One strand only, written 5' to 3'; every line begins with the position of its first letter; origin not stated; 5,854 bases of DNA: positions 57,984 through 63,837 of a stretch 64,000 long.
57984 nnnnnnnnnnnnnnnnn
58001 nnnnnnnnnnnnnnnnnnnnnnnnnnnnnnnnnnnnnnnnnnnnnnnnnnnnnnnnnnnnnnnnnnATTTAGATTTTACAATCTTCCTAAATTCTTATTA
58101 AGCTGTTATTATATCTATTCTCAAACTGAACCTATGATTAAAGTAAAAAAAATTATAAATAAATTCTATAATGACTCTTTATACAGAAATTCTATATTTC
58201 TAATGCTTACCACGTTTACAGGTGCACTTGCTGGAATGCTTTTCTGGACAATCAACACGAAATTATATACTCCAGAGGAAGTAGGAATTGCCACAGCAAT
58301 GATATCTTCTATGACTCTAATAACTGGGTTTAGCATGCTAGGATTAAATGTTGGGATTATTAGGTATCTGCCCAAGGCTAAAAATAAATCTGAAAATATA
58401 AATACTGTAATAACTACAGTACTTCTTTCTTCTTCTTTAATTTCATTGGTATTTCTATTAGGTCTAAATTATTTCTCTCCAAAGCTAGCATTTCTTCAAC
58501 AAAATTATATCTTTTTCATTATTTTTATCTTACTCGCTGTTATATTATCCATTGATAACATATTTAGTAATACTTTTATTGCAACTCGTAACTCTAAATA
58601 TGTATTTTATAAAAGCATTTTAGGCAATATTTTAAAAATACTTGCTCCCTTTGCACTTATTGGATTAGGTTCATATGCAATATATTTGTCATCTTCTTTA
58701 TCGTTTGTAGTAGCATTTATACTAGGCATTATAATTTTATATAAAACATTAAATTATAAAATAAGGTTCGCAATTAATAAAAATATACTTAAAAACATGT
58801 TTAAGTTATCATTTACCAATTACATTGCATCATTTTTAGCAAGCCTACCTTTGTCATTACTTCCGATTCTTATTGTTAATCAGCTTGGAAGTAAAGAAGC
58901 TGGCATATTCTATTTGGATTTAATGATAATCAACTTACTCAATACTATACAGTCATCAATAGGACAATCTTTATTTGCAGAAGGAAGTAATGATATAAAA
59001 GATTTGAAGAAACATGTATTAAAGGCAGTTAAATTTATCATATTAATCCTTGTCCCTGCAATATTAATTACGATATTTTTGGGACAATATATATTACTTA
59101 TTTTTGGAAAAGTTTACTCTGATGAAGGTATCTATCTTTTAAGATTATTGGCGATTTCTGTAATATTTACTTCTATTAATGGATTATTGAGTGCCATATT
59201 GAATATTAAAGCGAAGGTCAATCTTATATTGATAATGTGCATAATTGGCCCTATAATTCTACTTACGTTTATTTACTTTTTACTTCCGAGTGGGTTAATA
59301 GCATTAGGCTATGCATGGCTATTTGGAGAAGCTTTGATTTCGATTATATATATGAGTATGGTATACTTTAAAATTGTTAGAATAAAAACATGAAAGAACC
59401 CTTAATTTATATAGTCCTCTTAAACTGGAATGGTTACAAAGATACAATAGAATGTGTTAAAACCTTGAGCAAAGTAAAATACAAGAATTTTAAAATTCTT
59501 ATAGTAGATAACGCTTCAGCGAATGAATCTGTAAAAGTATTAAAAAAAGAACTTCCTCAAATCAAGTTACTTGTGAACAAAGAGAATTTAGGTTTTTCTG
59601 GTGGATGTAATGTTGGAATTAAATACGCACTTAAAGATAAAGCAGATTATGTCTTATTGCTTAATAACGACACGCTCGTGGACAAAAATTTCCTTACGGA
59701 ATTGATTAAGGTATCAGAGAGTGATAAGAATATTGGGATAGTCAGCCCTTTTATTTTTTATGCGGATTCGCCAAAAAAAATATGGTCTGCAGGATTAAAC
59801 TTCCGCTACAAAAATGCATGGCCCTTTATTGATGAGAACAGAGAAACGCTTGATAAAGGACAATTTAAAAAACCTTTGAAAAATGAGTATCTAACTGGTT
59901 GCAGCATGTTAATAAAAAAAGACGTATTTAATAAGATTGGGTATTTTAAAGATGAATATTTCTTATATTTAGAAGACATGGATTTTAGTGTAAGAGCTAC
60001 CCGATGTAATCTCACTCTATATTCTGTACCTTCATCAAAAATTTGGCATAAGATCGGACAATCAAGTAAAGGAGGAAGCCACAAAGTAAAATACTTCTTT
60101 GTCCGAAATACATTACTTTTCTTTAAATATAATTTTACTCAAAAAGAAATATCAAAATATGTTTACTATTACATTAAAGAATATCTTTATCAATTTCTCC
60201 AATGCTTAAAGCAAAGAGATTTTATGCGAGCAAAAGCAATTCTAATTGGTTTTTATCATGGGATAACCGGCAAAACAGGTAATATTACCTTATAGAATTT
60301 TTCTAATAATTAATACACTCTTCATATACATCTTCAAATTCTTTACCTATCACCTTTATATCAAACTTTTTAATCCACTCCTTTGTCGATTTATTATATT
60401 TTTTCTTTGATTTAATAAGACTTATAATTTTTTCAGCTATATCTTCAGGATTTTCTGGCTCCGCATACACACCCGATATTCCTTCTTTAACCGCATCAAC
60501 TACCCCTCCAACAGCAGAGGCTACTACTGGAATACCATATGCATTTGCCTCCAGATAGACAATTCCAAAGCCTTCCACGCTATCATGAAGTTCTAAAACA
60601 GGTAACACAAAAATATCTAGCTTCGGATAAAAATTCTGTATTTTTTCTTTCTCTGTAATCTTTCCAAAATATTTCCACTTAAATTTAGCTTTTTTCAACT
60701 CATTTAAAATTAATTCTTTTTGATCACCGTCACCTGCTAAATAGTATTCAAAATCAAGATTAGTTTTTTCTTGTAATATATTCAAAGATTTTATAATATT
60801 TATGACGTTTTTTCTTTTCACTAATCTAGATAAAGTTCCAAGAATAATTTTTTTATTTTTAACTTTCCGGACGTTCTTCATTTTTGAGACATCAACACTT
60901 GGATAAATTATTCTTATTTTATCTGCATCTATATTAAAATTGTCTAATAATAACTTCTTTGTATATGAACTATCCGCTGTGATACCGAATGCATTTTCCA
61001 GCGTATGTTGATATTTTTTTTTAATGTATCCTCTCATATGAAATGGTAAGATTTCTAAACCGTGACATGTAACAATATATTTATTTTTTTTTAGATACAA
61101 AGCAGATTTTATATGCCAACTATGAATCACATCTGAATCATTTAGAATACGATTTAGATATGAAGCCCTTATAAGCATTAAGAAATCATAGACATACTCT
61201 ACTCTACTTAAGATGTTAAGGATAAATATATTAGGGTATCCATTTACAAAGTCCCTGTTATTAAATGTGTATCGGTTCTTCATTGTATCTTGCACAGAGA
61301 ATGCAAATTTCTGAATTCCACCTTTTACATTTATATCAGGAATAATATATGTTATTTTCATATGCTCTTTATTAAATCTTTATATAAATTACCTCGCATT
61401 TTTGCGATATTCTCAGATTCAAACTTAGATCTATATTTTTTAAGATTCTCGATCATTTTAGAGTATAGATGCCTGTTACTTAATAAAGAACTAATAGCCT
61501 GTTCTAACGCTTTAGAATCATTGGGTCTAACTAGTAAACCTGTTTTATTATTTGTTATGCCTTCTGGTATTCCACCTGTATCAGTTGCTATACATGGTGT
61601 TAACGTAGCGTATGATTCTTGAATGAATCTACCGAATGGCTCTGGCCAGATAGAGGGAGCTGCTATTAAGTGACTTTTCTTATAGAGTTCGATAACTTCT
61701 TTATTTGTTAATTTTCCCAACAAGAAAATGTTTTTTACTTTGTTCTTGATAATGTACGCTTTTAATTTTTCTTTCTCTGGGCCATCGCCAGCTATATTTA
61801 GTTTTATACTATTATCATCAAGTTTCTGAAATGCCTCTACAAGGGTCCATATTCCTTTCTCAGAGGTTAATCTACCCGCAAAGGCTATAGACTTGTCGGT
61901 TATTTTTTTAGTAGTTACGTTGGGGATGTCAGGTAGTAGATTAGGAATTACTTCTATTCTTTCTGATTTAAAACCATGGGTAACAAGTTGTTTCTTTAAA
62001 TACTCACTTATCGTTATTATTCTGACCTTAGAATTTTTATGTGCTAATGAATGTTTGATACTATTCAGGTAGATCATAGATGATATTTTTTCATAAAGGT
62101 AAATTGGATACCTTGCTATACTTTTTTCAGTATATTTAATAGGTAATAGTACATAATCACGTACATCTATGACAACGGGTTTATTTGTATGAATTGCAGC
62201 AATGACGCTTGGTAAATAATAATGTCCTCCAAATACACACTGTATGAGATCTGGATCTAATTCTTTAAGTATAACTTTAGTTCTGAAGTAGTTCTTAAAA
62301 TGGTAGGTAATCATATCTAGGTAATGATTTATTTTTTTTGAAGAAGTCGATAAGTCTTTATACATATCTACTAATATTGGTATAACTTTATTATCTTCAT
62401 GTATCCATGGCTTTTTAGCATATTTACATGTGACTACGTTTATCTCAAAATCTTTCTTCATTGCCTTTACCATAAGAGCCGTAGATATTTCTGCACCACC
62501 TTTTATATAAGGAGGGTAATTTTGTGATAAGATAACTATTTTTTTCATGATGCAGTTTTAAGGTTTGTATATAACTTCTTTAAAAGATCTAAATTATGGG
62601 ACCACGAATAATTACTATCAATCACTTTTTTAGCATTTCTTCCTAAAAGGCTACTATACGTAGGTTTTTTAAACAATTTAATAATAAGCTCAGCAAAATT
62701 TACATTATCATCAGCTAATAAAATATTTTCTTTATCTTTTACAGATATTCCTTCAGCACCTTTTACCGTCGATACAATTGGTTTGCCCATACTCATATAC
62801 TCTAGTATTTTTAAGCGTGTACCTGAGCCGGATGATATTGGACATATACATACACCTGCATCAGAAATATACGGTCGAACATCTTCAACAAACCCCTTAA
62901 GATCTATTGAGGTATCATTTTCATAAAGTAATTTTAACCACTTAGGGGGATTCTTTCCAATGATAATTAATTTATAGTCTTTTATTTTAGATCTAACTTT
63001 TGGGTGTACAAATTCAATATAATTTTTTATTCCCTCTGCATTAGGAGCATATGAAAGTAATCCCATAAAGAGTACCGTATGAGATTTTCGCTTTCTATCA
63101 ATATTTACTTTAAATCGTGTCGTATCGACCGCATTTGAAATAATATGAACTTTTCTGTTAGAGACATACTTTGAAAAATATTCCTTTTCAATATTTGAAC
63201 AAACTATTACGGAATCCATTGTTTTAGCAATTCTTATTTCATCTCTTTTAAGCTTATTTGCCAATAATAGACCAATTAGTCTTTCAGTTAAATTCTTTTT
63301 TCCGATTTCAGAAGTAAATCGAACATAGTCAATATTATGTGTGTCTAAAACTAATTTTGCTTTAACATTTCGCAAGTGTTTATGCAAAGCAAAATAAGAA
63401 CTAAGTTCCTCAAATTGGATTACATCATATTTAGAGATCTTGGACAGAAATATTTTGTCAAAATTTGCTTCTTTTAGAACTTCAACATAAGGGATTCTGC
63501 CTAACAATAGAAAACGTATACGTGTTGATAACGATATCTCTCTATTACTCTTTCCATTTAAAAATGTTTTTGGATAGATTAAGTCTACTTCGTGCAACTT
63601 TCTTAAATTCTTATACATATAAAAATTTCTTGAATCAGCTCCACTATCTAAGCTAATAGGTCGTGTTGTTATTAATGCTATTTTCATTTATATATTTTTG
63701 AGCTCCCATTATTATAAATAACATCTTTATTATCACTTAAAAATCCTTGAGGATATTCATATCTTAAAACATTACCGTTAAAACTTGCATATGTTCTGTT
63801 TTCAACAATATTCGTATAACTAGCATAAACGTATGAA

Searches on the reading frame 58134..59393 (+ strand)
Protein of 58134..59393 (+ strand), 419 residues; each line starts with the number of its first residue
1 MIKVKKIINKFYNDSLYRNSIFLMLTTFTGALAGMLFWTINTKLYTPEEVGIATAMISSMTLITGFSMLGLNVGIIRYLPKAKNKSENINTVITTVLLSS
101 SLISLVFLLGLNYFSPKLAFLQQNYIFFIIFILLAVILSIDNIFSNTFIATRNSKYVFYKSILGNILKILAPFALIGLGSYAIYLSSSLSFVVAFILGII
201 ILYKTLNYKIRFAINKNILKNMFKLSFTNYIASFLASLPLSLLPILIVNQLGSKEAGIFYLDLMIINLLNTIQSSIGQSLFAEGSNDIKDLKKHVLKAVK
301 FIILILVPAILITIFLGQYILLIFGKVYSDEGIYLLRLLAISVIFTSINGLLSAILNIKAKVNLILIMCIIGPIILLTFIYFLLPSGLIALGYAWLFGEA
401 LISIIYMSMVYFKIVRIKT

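Call 12: search_protein_families(library=pfam, proteins=[window:58134-59393:+], max_evalue=0.001)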
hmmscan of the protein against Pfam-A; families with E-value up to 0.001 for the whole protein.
window:58134-59393:+ (419 aa): 3 families
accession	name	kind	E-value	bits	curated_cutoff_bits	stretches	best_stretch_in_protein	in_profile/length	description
PF01943.22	Polysacc_synt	-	4.5e-14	53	28.2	1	17-281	2-267/274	Polysaccharide biosynthesis protein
PF13440.11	Polysacc_synt_3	-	1e-13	51.7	23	1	44-328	5-288/293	Polysaccharide biosynthesis protein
PF01554.23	MatE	-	0.00036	20.7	24.9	1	266-377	38-156/161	MatE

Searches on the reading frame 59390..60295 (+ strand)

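Call 12: search_protein_families(library=pfam, proteins=[window:59390-60295:+], max_evalue=0.001)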
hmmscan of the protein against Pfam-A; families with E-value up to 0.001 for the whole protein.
window:59390-60295:+ (301 aa): 4 families
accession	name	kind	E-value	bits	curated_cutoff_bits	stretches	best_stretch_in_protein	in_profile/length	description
PF00535.33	Glycos_transf_2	-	1.5e-20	74.2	23.3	1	8-183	2-167/168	Glycosyl transferase family 2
PF13641.12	Glyco_tranf_2_3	-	4.9e-09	37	27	1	6-225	3-216/230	Glycosyltransferase like family 2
PF13632.12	Glyco_trans_2_3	-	1.3e-06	28.8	27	1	87-221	1-124/198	Glycosyl transferase family group 2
PF13506.12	Glyco_transf_21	-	0.00036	20.5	21.7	1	56-188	1-122/174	Glycosyl transferase family 21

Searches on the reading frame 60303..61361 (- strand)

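Call 12: search_protein_families(library=pfam, proteins=[window:60303-61361:-], max_evalue=0.001)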
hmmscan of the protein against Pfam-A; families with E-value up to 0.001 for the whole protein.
window:60303-61361:- (352 aa): 4 families
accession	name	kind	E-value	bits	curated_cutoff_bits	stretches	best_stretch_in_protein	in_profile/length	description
PF00534.26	Glycos_transf_1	-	1.3e-31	109.9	26.4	1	161-327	5-167/172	Glycosyl transferases group 1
PF13692.12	Glyco_trans_1_4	-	1e-25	91.1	27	1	173-317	3-141/142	Glycosyl transferases group 1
PF13439.12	Glyco_transf_4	-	4.3e-12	46.8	28.5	1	62-159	57-169/170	Glycosyltransferase Family 4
PF20706.3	GT4-conflict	-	0.00027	20.5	26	1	262-331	291-349/385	Family 4 Glycosyltransferase in conflict systems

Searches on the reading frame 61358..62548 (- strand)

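Call 12: search_protein_families(library=pfam, proteins=[window:61358-62548:-], max_evalue=0.001)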
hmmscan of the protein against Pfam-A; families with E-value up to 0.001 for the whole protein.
window:61358-62548:- (396 aa): 4 families
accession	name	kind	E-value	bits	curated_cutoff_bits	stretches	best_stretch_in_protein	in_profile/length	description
PF00534.26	Glycos_transf_1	-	4.4e-38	131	26.4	1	210-371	7-171/172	Glycosyl transferases group 1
PF13692.12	Glyco_trans_1_4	-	1.1e-28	100.7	27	1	219-358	2-142/142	Glycosyl transferases group 1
PF13439.12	Glyco_transf_4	-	1.8e-10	41.5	28.5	1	17-203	2-164/170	Glycosyltransferase Family 4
PF02350.25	Epimerase_2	-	0.00032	20.1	30.6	1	233-383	200-344/347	UDP-N-acetylglucosamine 2-epimerase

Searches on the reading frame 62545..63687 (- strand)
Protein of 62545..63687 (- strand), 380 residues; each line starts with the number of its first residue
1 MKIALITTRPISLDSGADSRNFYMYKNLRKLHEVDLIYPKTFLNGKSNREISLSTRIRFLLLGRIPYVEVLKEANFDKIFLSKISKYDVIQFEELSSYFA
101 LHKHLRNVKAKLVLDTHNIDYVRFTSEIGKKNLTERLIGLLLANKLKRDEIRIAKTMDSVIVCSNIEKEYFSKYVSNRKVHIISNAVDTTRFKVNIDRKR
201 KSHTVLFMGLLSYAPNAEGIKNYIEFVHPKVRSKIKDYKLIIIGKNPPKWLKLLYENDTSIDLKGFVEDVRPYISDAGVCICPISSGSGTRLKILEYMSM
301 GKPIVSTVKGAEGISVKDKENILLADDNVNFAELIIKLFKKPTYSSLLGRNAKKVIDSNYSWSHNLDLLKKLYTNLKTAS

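Call 12: search_protein_families(library=pfam, proteins=[window:62545-63687:-], max_evalue=0.001)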
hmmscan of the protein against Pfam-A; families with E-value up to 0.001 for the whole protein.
window:62545-63687:- (380 aa): 3 families
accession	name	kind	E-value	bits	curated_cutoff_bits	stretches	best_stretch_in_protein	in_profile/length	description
PF13692.12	Glyco_trans_1_4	-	4.7e-23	82.5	27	1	203-340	2-141/142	Glycosyl transferases group 1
PF00534.26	Glycos_transf_1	-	8.6e-12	45.4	26.4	1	197-354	10-171/172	Glycosyl transferases group 1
PF13439.12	Glyco_transf_4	-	7.8e-09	36.2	28.5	1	17-191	4-170/170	Glycosyltransferase Family 4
